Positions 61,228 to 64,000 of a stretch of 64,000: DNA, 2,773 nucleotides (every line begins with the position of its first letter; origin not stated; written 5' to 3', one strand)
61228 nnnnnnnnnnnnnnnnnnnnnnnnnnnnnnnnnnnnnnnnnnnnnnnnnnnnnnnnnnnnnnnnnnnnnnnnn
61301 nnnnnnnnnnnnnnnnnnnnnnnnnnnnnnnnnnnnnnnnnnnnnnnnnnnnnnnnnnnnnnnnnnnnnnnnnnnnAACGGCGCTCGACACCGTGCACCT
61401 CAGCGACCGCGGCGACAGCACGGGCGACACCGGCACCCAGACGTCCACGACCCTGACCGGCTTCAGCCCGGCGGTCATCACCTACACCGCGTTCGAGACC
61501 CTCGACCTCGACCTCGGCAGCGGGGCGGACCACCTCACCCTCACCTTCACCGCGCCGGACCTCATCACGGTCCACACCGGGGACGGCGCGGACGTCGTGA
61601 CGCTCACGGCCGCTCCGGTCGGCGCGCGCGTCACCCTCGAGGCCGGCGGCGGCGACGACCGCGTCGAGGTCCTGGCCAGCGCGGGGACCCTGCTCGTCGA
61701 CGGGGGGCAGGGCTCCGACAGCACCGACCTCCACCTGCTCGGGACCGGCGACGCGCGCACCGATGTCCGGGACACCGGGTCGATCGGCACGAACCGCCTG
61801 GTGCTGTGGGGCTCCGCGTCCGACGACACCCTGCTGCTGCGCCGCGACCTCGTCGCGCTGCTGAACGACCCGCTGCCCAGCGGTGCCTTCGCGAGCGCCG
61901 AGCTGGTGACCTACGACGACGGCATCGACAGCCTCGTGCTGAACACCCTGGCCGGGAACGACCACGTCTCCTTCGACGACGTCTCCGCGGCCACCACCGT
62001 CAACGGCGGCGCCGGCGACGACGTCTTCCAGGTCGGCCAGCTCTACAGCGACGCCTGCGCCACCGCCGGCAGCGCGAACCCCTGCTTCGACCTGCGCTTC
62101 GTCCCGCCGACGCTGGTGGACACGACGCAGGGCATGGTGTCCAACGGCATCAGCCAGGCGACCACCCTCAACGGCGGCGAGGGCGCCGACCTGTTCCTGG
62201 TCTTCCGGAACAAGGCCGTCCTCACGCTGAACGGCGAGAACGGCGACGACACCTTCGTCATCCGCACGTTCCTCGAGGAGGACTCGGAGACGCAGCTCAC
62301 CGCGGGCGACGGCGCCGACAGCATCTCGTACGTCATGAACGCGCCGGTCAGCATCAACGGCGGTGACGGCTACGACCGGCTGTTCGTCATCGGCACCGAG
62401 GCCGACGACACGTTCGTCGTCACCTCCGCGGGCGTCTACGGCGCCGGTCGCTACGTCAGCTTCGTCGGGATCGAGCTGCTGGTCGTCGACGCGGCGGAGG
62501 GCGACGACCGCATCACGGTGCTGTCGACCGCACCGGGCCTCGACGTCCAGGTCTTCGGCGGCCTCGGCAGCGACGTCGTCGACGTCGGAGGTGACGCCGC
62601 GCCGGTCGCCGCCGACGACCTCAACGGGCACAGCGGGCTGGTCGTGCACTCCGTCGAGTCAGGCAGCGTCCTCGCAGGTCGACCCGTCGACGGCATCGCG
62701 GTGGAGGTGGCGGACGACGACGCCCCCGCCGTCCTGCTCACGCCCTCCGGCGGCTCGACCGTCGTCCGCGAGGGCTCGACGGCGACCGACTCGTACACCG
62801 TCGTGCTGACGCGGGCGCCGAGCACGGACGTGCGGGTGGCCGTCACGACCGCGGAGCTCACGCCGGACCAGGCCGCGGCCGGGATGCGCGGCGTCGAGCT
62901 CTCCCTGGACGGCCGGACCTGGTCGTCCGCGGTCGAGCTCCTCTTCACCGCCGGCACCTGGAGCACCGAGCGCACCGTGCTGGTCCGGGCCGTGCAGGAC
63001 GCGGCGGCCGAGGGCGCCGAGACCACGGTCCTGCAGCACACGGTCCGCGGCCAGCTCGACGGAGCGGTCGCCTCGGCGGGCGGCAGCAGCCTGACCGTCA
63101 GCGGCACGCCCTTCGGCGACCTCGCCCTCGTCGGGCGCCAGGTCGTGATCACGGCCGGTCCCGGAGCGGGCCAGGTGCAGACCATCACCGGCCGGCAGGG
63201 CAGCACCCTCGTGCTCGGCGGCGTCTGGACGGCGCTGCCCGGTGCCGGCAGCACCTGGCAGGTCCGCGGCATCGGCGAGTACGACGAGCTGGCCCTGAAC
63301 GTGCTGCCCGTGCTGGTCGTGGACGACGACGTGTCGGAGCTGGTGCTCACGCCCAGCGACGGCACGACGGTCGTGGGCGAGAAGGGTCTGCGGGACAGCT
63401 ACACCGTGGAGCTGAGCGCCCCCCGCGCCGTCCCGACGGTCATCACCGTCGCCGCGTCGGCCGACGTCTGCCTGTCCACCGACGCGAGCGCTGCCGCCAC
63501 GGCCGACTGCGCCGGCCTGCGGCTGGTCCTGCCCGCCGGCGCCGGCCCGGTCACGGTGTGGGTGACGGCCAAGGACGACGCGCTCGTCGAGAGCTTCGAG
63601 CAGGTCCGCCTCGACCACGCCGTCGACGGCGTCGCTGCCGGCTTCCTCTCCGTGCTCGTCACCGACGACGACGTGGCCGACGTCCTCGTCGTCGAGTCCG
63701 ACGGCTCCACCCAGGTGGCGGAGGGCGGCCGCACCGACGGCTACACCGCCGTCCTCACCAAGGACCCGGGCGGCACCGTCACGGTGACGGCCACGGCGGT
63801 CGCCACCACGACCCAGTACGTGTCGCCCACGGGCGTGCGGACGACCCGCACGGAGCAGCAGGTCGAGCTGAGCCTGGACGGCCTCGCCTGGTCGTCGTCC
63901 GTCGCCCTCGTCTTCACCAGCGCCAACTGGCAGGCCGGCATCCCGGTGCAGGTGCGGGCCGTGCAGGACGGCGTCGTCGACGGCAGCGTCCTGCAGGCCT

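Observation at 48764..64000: Giant (>15 kb, >5000 codon) exported protein gene of composite, largely unrecognised architecture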

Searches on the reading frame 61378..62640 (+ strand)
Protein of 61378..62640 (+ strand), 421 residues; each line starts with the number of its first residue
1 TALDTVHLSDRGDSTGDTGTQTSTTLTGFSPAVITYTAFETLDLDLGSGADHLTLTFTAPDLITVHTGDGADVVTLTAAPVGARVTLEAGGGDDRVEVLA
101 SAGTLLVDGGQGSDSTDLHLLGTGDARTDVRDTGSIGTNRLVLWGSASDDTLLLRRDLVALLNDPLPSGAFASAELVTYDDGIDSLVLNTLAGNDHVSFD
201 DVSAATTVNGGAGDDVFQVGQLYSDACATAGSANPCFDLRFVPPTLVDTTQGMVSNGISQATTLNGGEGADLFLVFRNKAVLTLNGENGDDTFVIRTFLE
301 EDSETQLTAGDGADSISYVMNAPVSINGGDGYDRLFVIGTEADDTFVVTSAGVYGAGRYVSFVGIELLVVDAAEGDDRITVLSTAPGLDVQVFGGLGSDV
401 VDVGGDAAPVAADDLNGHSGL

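Call 59: search_protein_families(library=pfam, proteins=[window:61378-62640:+], max_evalue=10)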
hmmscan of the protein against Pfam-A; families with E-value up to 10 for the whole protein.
window:61378-62640:+ (421 aa): 3 families
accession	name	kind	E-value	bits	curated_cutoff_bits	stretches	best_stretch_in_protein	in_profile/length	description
PF21139.3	BT_MCC_alpha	-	0.048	14.5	31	1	41-113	41-109/118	Methylcrotonyl-CoA carboxylase, alpha-subunit, BT domain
PF00353.25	HemolysinCabind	-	1.4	9.4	23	1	207-216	8-26/36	RTX calcium-binding nonapeptide repeat (4 copies)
PF20712.2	CyanoTRADDas_TM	-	7.8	7.1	24.3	1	349-396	12-56/68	Cyanobacterial TRADD-N associated 2-Transmembrane domain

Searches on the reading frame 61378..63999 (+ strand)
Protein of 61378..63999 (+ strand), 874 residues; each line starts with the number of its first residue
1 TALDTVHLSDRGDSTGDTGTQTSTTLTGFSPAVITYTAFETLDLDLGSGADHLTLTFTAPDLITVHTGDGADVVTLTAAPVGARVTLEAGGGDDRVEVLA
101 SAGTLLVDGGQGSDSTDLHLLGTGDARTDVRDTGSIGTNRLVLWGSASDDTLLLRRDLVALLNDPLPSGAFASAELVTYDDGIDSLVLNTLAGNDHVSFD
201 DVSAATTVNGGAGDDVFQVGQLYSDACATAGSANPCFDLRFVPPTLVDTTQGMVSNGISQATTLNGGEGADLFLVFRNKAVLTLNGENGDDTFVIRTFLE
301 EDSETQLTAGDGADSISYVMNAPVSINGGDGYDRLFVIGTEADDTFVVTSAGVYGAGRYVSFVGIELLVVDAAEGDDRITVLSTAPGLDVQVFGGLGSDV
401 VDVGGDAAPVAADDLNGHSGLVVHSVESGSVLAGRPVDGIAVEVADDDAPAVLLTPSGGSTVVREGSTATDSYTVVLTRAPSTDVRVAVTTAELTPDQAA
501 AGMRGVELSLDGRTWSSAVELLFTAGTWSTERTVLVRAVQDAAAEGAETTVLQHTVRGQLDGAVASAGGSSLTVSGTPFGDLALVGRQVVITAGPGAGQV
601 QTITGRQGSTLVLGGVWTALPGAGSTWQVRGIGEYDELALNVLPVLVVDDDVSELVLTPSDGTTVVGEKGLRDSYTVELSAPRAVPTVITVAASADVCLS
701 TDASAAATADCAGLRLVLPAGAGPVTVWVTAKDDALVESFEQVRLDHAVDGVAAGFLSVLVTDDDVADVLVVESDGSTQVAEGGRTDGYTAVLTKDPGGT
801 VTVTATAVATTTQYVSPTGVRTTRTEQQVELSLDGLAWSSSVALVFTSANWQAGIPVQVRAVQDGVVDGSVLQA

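Call 10: search_protein_families(library=pfam, proteins=[window:61378-63999:+], max_evalue=0.01)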
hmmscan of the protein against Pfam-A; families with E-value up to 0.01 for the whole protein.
window:61378-63999:+ (874 aa): 0 families

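Call 20: find_related_loci(query=window:61378-63999:+, collection=genome_contigs, flank=10000)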
Query window:61378-63999:+ (874 aa) in genome_contigs; peptide patterns used: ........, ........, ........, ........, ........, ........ (x = any residue, [..] = any of these).
600 stretches matched a pattern (row limit reached: there are more); 7 encode a relative of the query (tblastn E <= 1e-3); 7 distinct loci.
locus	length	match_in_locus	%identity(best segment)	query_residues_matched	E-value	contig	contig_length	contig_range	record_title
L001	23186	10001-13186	40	9-873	8e-87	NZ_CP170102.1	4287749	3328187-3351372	Pseudooceanicola sp. LIPI14-2-Ac024 chromosome, complete genome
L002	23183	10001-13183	38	98-869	1e-87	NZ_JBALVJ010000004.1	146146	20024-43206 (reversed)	MAG: Sulfitobacter sp. isolate 5NakV-05 NODE_72_length_146146_cov_71.150105, whole genome shotgun sequence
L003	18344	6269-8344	38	79-803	5e-72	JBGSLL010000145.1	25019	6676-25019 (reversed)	MAG: Rhodopirellula sp. isolate JTS-AC204 k141_4131406, whole genome shotgun sequence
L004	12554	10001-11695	34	28-406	5e-45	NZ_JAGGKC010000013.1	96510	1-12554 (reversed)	Youngiibacter multivorans strain DSM 6139 Ga0454107_13, whole genome shotgun sequence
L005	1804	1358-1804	40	254-395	5e-24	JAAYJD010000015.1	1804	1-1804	MAG: Clostridiaceae bacterium isolate AS10tlH2TH_219 6575_AS10, whole genome shotgun sequence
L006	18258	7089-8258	35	28-406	5e-46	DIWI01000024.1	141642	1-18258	MAG TPA_asm: Clostridiaceae bacterium UBA6110 UBA6110_contig_6225, whole genome shotgun sequence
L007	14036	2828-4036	27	440-866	1e-11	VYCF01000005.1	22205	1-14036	MAG: Gammaproteobacteria bacterium isolate SB0675_bin_1 NODE_1042_length_22205_cov_36.984515, whole genome shotgun seque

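Call 43: search_protein_families(library=ncbifam, proteins=[window:61378-63999:+], max_evalue=0.01)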
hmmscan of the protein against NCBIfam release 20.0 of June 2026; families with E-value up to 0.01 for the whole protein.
window:61378-63999:+ (874 aa): 0 families

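Call 54: search_solved_structures(query=window:61378-63999:+, max_evalue=1)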
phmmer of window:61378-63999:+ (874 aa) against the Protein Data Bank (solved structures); distinct sequences matched with E-value up to 1: 1.
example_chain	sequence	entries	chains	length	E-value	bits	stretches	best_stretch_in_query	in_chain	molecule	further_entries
3ez4_A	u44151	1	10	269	0.08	14.2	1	381-525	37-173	3-methyl-2-oxobutanoate hydroxymethyltransferase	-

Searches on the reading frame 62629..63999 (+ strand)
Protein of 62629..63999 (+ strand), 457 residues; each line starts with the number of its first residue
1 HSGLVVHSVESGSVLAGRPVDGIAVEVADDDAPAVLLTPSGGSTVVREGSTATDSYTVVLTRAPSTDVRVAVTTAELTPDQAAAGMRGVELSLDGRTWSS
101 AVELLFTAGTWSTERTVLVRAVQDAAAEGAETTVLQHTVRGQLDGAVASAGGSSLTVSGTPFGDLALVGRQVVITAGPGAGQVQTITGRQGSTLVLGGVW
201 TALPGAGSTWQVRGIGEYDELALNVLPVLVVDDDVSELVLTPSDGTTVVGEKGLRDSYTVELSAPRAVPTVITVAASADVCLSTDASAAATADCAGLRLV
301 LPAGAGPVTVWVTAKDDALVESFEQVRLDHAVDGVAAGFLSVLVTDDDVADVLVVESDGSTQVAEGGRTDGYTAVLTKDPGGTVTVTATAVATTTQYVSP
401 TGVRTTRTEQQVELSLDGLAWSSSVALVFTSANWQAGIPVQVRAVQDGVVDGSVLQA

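Call 59: search_protein_families(library=pfam, proteins=[window:62629-63999:+], max_evalue=10)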
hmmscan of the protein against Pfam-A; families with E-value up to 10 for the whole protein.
window:62629-63999:+ (457 aa): 2 families
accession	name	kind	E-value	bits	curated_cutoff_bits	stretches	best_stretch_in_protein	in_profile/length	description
PF24130.1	DUF7397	-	0.044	14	27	1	396-431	3-39/56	Family of unknown function (DUF7397)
PF11623.14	NdhS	-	2.3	8.3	27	0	181-201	21-41/52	NAD(P)H dehydrogenase subunit S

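Call 70: predict_structure(alignment_id=A4)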
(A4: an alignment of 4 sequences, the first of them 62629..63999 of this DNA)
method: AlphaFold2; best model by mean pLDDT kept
length: 457 residues; sequences in the alignment: 4
mean_pLDDT: 63.0   pTM: 0.38
mean pLDDT of the five models: 63.0, 53.5, 52.3, 52.2, 51.4
residues with pLDDT >= 90: 2; 70-90: 163; 50-70: 212; < 50: 80
segments of 3 or more residues with pLDDT < 50: 1-33, 77-86, 125-130, 214-222, 233-235, 448-457
pLDDT, mean of each block of 10 residues (from residue 1): 22 25 31 54 56 69 64 57 54 79 78 78 54 57 58 61 55 57 71 70 61 48 53 57 58 66 69 79 68 75 74 66 66 69 60 66 57 78 83 61 66 81 89 84 64 42
secondary structure, 60 per line:
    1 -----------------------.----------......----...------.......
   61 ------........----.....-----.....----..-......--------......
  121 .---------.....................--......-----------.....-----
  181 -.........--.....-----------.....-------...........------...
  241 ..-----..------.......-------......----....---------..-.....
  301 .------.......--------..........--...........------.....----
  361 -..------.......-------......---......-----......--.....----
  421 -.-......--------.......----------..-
elements in order: E35-40 E45-47 E54-60 E67-74 H79-83 E89-93 E101-106 E115-121 E131-151 E154-159 E171-175 E182-190 E193-197 E209-213 E221-231 E238-242 E256-262 E270-275 E280-283 E296-301 E308-314 E323-332 E335-345 E352-356 E370-376 E384-389 E393-398 E404-409 E412-416 E424-429 E438-444

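Call 72: fold_search(model_id=the predicted structure, library=pdb)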
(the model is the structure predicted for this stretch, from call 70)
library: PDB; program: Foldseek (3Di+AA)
matches with E <= 10: 1717; with E <= 0.001: 91
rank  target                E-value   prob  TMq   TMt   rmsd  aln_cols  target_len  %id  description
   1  7ad7_B                5.1e-08  1.00  0.20  0.15  24.3       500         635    9  Crystal structure of human complement C5 in complex with the K8 bovine knob domain peptide. (released 2021-03-10)
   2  5hcc_B                7.4e-08  1.00  0.19  0.15  24.8       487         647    8  Ternary complex of human Complement C5 with Ornithodoros moubata OmCI and Dermacentor andersoni RaCI3. (released 2016-03-30)
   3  9fx2                  2.8e-07  1.00  0.20  0.10  24.3       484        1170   12  Structure of methylamine activated CD109 (released 2025-03-19)
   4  9fx3_A                7.8e-07  1.00  0.19  0.09  24.0       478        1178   11  Structure of active human CD109 (released 2025-03-19)
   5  8s3o_A                8.2e-07  1.00  0.19  0.09  24.6       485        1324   12  Structure of native human CD109 (released 2025-03-05)
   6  6rqj_B                1.4e-06  1.00  0.19  0.15  24.2       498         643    8  Structure of human complement C5 complexed with tick inhibitors OmCI, RaCI1 and CirpT1 (released 2020-01-08)
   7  8ayh_C                2.7e-06  1.00  0.18  0.14  24.1       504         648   10  Structure of Complement C5 in Complex with small molecule inhibitor and CVF (released 2022-12-21)
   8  8coe_C                2.9e-06  1.00  0.19  0.15  24.0       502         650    9  complement C5 in complex with the LCP0195 nanobody (released 2024-01-03)
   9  7ad6_B                3.2e-06  1.00  0.19  0.15  24.4       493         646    8  Crystal structure of human complement C5 in complex with the K92 bovine knob domain peptide. (released 2021-03-10)
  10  8cml_E                3.5e-06  1.00  0.19  0.14  25.4       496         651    9  Cryo-EM structure of complement C5 in complex with nanobodies UNbC5-1 and UNbC5-2 (released 2023-09-27)
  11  8beg_A                5.1e-06  0.99  0.17  0.13  37.5       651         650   10  Structure of Ig-like domains from PrgB (released 2022-11-30)
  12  7sqc_F1               5.9e-06  0.98  0.15  0.15  39.5       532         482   11  Ciliary C1 central pair apparatus isolated from Chlamydomonas reinhardtii (released 2022-04-13)
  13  3prx_A                6.8e-06  1.00  0.19  0.07  24.3       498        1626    9  Structure of Complement C5 in Complex with CVF and SSL7 (released 2011-01-19)
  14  8beg_B                9.5e-06  0.98  0.17  0.13  37.8       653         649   10  Structure of Ig-like domains from PrgB (released 2022-11-30)
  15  9ijj_P                1.1e-05  1.00  0.18  0.15  39.9       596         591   10  In situ structure of the central apparatus in mouse sperm axoneme. (released 2025-06-04)
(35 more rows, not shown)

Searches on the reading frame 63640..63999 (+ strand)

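Call 59: search_protein_families(library=pfam, proteins=[window:63640-63999:+], max_evalue=10)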
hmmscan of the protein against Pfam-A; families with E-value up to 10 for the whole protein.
window:63640-63999:+ (120 aa): 1 family
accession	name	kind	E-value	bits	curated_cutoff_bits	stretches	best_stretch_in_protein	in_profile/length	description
PF24130.1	DUF7397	-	0.017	15.3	27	1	59-94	3-39/56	Family of unknown function (DUF7397)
